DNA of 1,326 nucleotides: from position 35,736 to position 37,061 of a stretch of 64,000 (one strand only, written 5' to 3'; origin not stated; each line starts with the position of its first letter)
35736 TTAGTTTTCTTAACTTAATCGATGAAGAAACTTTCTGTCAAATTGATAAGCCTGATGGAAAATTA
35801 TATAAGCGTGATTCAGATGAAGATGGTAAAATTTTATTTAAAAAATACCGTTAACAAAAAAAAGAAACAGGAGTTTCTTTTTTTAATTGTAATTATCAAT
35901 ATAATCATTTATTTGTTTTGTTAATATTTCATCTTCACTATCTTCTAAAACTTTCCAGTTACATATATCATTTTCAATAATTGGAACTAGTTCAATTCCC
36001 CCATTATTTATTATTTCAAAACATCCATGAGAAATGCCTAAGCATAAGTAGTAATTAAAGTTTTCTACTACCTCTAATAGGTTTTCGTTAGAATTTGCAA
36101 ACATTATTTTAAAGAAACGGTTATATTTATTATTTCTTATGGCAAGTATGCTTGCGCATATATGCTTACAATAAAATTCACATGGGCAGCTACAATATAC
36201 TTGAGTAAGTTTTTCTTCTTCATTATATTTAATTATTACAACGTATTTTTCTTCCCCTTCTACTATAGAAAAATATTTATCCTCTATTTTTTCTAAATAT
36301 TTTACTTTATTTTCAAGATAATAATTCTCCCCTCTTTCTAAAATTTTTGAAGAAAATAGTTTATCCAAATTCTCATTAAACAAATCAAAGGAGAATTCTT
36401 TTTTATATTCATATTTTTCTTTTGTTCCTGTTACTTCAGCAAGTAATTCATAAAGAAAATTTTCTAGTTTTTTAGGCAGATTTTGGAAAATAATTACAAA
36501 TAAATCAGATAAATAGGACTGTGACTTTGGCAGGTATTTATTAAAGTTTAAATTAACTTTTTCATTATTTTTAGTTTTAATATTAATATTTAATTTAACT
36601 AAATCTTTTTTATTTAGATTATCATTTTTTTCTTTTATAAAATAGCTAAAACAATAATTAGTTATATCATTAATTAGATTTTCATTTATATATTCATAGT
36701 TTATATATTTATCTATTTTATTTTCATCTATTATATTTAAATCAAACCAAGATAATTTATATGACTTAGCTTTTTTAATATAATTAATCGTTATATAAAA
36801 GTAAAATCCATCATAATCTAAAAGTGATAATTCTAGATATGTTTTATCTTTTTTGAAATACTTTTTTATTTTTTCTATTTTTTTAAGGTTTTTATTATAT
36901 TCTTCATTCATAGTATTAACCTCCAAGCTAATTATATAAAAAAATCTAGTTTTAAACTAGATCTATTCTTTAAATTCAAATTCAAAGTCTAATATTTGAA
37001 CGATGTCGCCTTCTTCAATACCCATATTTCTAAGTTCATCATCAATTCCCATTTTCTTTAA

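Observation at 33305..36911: Tandem paralogous DUF3883-type PD-(D/E)xK proteins convergent with a SWIM zinc-finger protein: candidate undescribed (defence-like) module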

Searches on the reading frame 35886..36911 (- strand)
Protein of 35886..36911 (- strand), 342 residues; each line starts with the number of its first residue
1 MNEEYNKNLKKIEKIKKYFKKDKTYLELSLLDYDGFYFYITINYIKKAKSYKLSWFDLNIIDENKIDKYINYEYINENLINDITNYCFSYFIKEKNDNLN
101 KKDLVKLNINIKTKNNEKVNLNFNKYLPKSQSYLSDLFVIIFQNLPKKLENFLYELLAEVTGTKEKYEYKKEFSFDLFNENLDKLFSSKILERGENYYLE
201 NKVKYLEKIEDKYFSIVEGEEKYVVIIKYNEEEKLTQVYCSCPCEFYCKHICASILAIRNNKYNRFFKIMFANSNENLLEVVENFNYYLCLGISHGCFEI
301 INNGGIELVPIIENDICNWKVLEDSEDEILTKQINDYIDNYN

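Call 4: search_protein_families(library=pfam, proteins=[window:35886-36911:-], max_evalue=0.1)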
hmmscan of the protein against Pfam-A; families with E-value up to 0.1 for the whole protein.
window:35886-36911:- (342 aa): 1 family
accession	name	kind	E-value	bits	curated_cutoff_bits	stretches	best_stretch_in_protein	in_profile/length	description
PF04434.22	SWIM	-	0.00016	21.6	19.6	1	232-257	8-36/38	SWIM zinc finger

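Call 5: search_protein_families(library=padloc, proteins=[window:35886-36911:-], max_evalue=0.1)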
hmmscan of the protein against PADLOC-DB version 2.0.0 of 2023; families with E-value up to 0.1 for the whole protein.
window:35886-36911:- (342 aa): 2 families
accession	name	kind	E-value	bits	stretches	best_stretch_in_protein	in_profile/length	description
PDLC05053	PDC-S62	-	1.2e-07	28.7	1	180-263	12-95/566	-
PDLC02850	DpdE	-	0.036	9.9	1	179-257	9-85/1282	DpdE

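Call 7: search_protein_families(library=ncbifam, proteins=[window:35886-36911:-], max_evalue=0.1)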
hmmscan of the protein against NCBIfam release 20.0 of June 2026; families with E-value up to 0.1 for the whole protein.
window:35886-36911:- (342 aa): 0 families

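Call 8: search_protein_families(library=phrogs, proteins=[window:35886-36911:-], max_evalue=0.1)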
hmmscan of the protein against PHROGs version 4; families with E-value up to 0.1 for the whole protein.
window:35886-36911:- (342 aa): 0 families

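Call 22: find_homologous_proteins(query=window:35886-36911:-, max_evalue=0.001)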
Query window:35886-36911:- (342 aa): 253 proteins with E <= 0.001 among 5609 candidates; the best 120 are listed.
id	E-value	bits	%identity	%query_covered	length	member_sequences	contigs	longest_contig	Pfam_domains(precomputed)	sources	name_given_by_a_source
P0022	5.3e-215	731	100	100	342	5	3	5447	-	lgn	-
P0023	8.1e-129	448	63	99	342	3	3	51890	PF04434.23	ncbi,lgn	-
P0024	6.2e-128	445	64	97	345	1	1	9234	PF04434.23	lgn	-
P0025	1.4e-121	424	62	92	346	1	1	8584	PF04434.23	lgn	-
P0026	2.4e-119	417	59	92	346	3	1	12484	PF04434.23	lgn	-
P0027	8.8e-117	408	60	97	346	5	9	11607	PF04434.23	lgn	-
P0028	1.4e-115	404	58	92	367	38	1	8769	PF04434.23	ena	-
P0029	9.0e-114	398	57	94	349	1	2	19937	-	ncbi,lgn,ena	-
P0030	2.0e-108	381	55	97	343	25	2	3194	PF04434.23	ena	-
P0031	1.3e-107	378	55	98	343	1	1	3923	PF04434.23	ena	-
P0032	1.5e-107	378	56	96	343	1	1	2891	PF04434.23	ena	-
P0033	1.8e-107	378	56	96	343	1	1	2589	PF04434.23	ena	-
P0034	2.5e-107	377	57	97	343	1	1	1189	PF04434.23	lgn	-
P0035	3.2e-107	377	56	96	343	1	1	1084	PF04434.23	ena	-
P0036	3.4e-107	377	56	96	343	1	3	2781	PF04434.23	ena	-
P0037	3.6e-107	377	55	96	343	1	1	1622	PF04434.23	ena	-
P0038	6.4e-107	376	56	96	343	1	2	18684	PF04434.23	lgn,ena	-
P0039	7.4e-107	376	55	96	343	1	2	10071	PF04434.23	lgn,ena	-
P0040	7.5e-107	376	56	96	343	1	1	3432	PF04434.23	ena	-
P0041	8.1e-107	376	56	96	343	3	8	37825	PF04434.23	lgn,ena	-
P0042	8.9e-107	375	57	97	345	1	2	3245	PF04434.23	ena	-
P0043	9.5e-107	375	56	96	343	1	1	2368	PF04434.23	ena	-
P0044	1.1e-106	375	55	97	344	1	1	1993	PF04434.23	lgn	-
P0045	1.2e-106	375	56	96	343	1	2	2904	PF04434.23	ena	-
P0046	1.3e-106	375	55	96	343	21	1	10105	PF04434.23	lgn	-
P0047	1.6e-106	375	56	98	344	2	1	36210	PF04434.23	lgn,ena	-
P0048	1.7e-106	374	56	96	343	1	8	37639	PF04434.23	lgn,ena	-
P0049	1.7e-106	374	56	96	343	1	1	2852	PF04434.23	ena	-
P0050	1.9e-106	374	56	96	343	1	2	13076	PF04434.23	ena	-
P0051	2.4e-106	374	55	96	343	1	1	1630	PF04434.23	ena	-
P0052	2.4e-106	374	55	96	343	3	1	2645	PF04434.23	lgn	-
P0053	2.4e-106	374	56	96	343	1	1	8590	PF04434.23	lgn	-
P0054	2.8e-106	374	55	96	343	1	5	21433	PF04434.23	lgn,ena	-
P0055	2.8e-106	374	55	96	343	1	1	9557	PF04434.23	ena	-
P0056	3.0e-106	374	55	96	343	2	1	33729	PF04434.23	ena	-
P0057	3.2e-106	374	55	96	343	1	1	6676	PF04434.23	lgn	-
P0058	3.6e-106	373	55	96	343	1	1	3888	PF04434.23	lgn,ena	-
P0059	4.0e-106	373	55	96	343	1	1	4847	PF04434.23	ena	-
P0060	4.5e-106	373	55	96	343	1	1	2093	PF04434.23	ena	-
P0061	5.2e-106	373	56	96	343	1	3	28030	PF04434.23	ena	-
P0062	8.4e-106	372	55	96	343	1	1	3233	PF04434.23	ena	-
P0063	8.4e-106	372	55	96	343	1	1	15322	PF04434.23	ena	-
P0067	1.1e-105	372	55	96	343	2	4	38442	PF04434.23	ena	-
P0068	1.1e-105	372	55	96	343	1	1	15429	PF04434.23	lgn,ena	-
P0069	1.7e-105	371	55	96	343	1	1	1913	PF04434.23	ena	-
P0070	1.8e-105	371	55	98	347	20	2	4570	PF04434.23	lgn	-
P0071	1.9e-105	371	55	96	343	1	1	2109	PF04434.23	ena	-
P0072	4.5e-105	370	55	96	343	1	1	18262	PF04434.23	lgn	-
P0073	5.1e-105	370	55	96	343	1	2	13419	PF04434.23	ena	-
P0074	5.4e-105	370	55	96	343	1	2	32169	PF04434.23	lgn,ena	-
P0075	5.9e-105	369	53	97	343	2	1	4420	PF04434.23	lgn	-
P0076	6.3e-105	369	55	96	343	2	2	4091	PF04434.23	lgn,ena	-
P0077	1.5e-104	368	54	96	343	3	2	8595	PF04434.23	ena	-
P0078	2.8e-104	367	55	96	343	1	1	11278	PF04434.23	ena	-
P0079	3.6e-104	367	56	96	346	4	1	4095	PF04434.23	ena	-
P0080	4.2e-104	367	53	99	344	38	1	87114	PF04434.23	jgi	-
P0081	1.2e-103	365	55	96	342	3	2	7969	PF04434.23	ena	-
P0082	1.8e-103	365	54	98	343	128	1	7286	PF04434.23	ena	-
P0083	1.2e-102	362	55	97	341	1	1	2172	PF04434.23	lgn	-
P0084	1.3e-102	362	54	92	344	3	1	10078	PF04434.23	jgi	-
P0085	2.9e-102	361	54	97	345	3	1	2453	PF04434.23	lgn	-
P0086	7.3e-102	359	57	92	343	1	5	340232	PF04434.23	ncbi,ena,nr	ncbi:MAG: SWIM zinc finger family protein [Bacilli bacterium]|nr:SWIM zinc finger family protein [Ba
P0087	9.5e-102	359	54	98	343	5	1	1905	PF04434.23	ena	-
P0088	1.7e-101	358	54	96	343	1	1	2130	PF04434.23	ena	-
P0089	3.4e-101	357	53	97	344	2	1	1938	PF04434.23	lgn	-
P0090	6.5e-100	353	51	98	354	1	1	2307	PF04434.23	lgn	-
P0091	1.1e-99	352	53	97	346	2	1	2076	PF04434.23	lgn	-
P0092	3.3e-99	351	54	97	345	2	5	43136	PF04434.23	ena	-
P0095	6.3e-98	346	54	96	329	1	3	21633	PF04434.23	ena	-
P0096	9.3e-98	346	51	97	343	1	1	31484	PF04434.23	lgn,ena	-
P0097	1.0e-97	346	53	100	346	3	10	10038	PF04434.23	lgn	-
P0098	3.8e-97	344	53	98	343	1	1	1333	PF04434.23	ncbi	-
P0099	6.8e-97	343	51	98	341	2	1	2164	PF04434.23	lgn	-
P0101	1.5e-96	342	51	96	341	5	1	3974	PF04434.23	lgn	-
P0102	2.7e-96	341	52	97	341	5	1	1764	PF04434.23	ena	-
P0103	3.2e-96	341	53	97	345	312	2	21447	PF04434.23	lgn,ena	-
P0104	3.9e-96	340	50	93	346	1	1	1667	PF04434.23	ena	-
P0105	2.0e-95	338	51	96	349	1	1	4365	PF04434.23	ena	-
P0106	3.0e-95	337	51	96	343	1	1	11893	PF04434.23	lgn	-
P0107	3.1e-95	337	51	96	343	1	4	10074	PF04434.23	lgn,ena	-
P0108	8.6e-95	336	50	96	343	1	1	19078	PF04434.23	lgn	-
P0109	1.9e-94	335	50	96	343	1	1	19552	PF04434.23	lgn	-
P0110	1.9e-94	335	50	96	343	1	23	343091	PF04434.23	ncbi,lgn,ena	-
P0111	1.9e-94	335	50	96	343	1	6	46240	PF04434.23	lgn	-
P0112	1.9e-94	335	51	97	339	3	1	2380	PF04434.23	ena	-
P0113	2.2e-94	335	50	97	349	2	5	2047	PF04434.23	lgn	-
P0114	3.4e-94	334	50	96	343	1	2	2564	PF04434.23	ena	-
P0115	4.5e-94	334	50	96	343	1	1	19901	PF04434.23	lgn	-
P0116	4.5e-94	334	50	96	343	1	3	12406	PF04434.23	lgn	-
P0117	4.8e-94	334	50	96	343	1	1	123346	PF04434.23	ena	-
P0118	4.9e-94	333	50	96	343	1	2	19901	PF04434.23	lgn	-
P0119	4.9e-94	333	50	96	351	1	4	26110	PF04434.23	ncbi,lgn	-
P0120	4.9e-94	333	50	96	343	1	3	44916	PF04434.23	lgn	-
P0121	5.2e-94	333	50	96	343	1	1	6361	PF04434.23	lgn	-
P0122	6.0e-94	333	50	96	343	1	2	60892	PF04434.23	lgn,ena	-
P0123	6.7e-94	333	50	96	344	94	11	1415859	PF04434.23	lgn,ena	-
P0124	1.3e-93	332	52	95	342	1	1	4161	PF04434.23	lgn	-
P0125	1.3e-93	332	50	96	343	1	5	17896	PF04434.23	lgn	-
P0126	1.4e-93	332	50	96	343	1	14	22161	PF04434.23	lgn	-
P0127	1.5e-93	332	50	96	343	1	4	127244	PF04434.23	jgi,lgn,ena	-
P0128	1.5e-93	332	50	96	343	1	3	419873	PF04434.23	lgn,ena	-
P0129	1.6e-93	332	50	96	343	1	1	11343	PF04434.23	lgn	-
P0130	1.7e-93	332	51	97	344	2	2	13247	PF04434.23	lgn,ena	-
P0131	1.9e-93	332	50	96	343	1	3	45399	PF04434.23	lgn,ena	-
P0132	2.0e-93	331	50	92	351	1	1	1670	PF04434.23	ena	-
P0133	2.1e-93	331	50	96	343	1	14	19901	PF04434.23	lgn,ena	-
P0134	2.2e-93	331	50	96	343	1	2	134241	PF04434.23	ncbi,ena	-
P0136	2.3e-93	331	50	96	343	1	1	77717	PF04434.23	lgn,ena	-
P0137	2.3e-93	331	50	96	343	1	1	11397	PF04434.23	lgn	-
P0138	3.5e-93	331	52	99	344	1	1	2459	PF04434.23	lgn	-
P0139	5.3e-93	330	50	96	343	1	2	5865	PF04434.23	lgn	-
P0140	6.0e-93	330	51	96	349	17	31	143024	PF04434.23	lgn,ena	-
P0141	6.4e-93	330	49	96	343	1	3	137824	PF04434.23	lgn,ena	-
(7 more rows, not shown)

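Call 23: find_encoding_contigs(protein=P0023, flank=7000, max_places=2)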
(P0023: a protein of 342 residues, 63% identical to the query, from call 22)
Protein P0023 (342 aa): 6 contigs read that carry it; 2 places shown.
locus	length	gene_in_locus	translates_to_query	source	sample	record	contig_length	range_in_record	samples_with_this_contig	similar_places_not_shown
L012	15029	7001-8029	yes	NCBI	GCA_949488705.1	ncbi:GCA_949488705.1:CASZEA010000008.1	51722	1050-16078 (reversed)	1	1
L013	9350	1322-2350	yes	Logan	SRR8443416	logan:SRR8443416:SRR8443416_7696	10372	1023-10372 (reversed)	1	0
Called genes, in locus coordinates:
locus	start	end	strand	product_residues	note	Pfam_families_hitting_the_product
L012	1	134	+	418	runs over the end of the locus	PF03793:PASTA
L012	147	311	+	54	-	PF14205:Cys_rich_KTR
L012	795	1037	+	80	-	-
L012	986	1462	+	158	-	PF08281:Sigma70_r4_2 (weak)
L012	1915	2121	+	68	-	-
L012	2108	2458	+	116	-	PF02452:PemK_toxin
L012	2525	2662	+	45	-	-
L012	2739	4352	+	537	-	PF00239:Resolvase, PF07508:Recombinase, PF13408:Zn_ribbon_recom, PF14287:DUF4368 (weak)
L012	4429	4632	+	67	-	-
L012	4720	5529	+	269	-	PF00149:Metallophos, PF12850:Metallophos_2 (weak)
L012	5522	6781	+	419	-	PF00239:Resolvase, PF07508:Recombinase, PF13408:Zn_ribbon_recom (weak)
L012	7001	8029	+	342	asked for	PF04434:SWIM (weak)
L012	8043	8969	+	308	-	PF14022:DUF4238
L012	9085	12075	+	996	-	PF04313:HSDR_N, PF04851:ResIII, PF18766:SWI2_SNF2, PF22679:T1R_D3-like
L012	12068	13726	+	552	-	PF02384:N6_Mtase, PF05175:MTS (faint), PF07669:Eco57I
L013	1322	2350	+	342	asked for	PF04434:SWIM (weak)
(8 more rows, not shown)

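Call 24: find_encoding_contigs(protein=P0086, flank=7000, max_places=1)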
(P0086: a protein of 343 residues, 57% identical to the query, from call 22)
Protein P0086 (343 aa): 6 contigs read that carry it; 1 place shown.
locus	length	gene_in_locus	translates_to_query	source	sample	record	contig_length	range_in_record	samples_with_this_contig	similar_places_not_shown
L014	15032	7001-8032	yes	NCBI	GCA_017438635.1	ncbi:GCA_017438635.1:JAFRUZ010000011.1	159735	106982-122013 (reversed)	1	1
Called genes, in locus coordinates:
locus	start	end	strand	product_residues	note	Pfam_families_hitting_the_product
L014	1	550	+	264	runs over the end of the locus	PF03747:ADP_ribosyl_GH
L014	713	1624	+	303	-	PF02661:Fic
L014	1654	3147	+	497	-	-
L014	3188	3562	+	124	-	PF04266:ASCH (weak)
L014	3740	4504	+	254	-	-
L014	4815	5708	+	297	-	PF08378:NERD, PF01396:Zn_ribbon_Top1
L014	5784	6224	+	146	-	PF08837:DUF1810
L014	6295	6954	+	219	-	PF00149:Metallophos, PF12850:Metallophos_2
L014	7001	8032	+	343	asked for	PF04434:SWIM (weak)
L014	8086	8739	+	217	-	PF01168:Ala_racemase_N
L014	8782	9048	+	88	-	-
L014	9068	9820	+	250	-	PF02463:SMC_N (weak), PF13175:AAA_15 (weak), PF13476:AAA_23, PF13175:AAA_15, PF13304:AAA_21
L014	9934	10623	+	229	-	-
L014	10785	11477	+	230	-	-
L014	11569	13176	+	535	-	PF01547:SBP_bac_1 (weak), PF13531:SBP_bac_11, PF00092:VWA, PF13519:VWA_2, PF13768:VWA_3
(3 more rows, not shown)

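Call 25: find_encoding_contigs(protein=P0123, flank=7000, max_places=1)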
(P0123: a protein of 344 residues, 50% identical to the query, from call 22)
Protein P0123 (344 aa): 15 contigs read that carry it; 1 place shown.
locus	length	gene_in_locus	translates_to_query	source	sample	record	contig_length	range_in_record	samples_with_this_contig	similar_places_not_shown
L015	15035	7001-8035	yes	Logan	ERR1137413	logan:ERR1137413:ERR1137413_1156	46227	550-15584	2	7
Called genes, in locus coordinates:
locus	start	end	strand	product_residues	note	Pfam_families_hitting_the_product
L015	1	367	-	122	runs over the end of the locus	PF03575:Peptidase_S51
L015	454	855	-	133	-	-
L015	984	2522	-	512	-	PF00587:tRNA-synt_2b, PF03129:HGTP_anticodon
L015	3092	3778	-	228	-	PF01048:PNP_UDP_1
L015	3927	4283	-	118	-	-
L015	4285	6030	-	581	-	PF00493:MCM (weak), PF07724:AAA_2, PF00004:AAA, PF07728:AAA_5 (faint), PF10431:ClpB_D2-small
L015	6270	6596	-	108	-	-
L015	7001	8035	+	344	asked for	PF04434:SWIM (weak)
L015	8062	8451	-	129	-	PF04266:ASCH (weak)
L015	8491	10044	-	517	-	PF01921:tRNA-synt_1f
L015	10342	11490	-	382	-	PF12698:ABC2_membrane_3, PF01061:ABC2_membrane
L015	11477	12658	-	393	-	PF12679:ABC2_membrane_2 (weak), PF12698:ABC2_membrane_3, PF01061:ABC2_membrane (weak)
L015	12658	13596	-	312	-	PF00005:ABC_tran, PF13304:AAA_21 (weak), PF13732:DrrA1-3_C (weak)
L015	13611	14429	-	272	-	-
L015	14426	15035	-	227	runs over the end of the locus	PF22570:LiaF-TM, PF09922:LiaF-like_C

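Call 79: predict_structure(alignment_id=A2)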
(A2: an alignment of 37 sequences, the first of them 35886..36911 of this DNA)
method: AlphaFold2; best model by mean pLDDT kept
length: 342 residues; sequences in the alignment: 37
mean_pLDDT: 88.9   pTM: 0.66
mean pLDDT of the five models: 88.9, 87.3, 86.2, 84.9, 84.8
residues with pLDDT >= 90: 201; 70-90: 130; 50-70: 11; < 50: 0
segments of 3 or more residues with pLDDT < 50: none
pLDDT, mean of each block of 10 residues (from residue 1): 85 93 93 93 92 94 90 91 82 65 91 79 90 89 90 92 79 90 89 96 95 95 95 92 84 97 92 79 86 93 90 86 91 89 69
secondary structure, 60 per line:
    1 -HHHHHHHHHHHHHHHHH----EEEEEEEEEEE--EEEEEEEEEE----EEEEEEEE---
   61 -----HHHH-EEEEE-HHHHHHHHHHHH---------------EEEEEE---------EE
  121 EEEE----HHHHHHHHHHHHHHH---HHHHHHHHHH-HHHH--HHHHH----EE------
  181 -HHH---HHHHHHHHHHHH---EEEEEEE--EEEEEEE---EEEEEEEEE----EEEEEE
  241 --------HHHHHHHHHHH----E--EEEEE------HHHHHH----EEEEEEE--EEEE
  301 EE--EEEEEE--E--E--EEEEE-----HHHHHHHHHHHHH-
elements in order: H2-18 E23-33 E36-45 E50-57 H66-69 E71-75 H77-88 E104-109 E119-124 H129-143 H147-156 H158-161 H164-168 H188-199 E203-209 E212-218 E222-230 E235-240 H249-259 E267-271 H278-283 E288-294 E297-302 E305-310 E319-323 H329-341

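Call 81: fold_search(model_id=the predicted structure, library=pdb)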
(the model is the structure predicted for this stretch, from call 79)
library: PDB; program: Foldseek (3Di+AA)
matches with E <= 10: 516; with E <= 0.001: 0
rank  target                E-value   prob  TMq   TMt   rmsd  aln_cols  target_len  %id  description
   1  9rwz_M                1.5e-02  0.99  0.21  0.08  12.4       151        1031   18  ZSWIM8-CUL3 complex bound to AGO2-miR-7-CYRANO (released 2026-03-18)
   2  9rwz_N                2.0e-02  0.99  0.20  0.07  13.9       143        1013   17  ZSWIM8-CUL3 complex bound to AGO2-miR-7-CYRANO (released 2026-03-18)
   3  3k44_A                4.1e-02  0.30  0.12  0.25  23.7       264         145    8  Crystal Structure of Drosophila melanogaster Pur-alpha (released 2009-10-27)
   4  3c6k_B                4.6e-02  0.35  0.13  0.13  15.1       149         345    9  Crystal structure of human spermine synthase in complex with spermidine and 5-methylthioadenosine (released 2008-02-19)
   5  3c6m_B                5.2e-02  0.33  0.13  0.13  15.0       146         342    9  Crystal structure of human spermine synthase in complex with spermine and 5-methylthioadenosine (released 2008-02-19)
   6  9sob_Q                1.1e-01  0.09  0.10  0.10  20.4       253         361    9  Structural Model of the Nuclear Pore Complex in Arabidopsis thaliana (released 2025-11-05)
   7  3c6m_A                1.2e-01  0.21  0.13  0.13  14.8       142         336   10  Crystal structure of human spermine synthase in complex with spermine and 5-methylthioadenosine (released 2008-02-19)
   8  3c6k_D                1.2e-01  0.18  0.13  0.13  15.1       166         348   11  Crystal structure of human spermine synthase in complex with spermidine and 5-methylthioadenosine (released 2008-02-19)
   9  3i2m                  1.4e-01  0.11  0.12  0.14  23.7       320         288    5  The Crystal Structure of PF-8, the DNA Polymerase Accessory Subunit from Kaposi s Sarcoma-Associated Herpesvirus (released 2010-05-12)
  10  4nf9_A                1.5e-01  0.11  0.10  0.15  16.2       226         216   11  Structure of the Knl1/Nsl1 complex (released 2014-03-19)
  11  5fgp_A                1.9e-01  0.13  0.11  0.23  16.4       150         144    8  Crystal structure of D. melanogaster Pur-alpha repeat I-II in complex with DNA. (released 2016-01-20)
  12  3c6k_C                2.0e-01  0.15  0.14  0.13  14.6       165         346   12  Crystal structure of human spermine synthase in complex with spermidine and 5-methylthioadenosine (released 2008-02-19)
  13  3k44_B                2.1e-01  0.09  0.11  0.21  24.9       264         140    6  Crystal Structure of Drosophila melanogaster Pur-alpha (released 2009-10-27)
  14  9mrh_A                2.4e-01  0.04  0.11  0.11  24.0       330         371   10  Fluorescence lifetime-readout citrate sensor (released 2025-11-12)
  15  3c6k_A                2.5e-01  0.15  0.13  0.14  14.8       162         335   12  Crystal structure of human spermine synthase in complex with spermidine and 5-methylthioadenosine (released 2008-02-19)
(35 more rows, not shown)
